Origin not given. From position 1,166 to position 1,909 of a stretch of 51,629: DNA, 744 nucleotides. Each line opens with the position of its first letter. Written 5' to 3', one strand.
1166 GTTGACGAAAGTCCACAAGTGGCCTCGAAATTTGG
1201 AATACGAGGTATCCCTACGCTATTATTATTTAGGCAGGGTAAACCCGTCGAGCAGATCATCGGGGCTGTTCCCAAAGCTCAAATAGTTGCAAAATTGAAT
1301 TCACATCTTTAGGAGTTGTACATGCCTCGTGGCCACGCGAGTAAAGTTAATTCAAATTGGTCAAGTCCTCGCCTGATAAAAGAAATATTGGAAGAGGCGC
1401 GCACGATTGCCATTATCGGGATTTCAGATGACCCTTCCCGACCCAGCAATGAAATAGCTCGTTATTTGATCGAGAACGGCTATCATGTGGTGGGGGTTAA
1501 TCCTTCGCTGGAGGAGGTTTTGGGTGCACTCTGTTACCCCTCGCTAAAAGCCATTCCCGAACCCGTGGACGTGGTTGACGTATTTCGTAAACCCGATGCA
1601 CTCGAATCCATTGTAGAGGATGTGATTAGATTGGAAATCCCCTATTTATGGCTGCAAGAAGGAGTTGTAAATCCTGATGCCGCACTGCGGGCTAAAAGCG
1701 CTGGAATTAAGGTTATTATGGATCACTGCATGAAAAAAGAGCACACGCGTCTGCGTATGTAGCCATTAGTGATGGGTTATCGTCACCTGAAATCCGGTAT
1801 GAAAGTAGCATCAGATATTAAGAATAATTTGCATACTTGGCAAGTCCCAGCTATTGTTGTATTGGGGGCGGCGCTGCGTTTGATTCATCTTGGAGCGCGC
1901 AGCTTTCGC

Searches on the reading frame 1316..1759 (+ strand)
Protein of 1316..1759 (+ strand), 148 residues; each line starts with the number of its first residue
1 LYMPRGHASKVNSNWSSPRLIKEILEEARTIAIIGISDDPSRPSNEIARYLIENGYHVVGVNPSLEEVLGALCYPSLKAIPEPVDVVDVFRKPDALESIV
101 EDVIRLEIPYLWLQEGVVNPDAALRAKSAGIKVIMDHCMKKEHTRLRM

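Call 59: search_protein_families(library=pfam, proteins=[window:1316-1759:+], max_evalue=0.0001)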
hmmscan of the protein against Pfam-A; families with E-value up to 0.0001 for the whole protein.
window:1316-1759:+ (148 aa): 1 family
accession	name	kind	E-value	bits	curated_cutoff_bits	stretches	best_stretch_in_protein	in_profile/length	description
PF13380.12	CoA_binding_2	-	4e-40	137.3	22.8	1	29-143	1-115/116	CoA binding domain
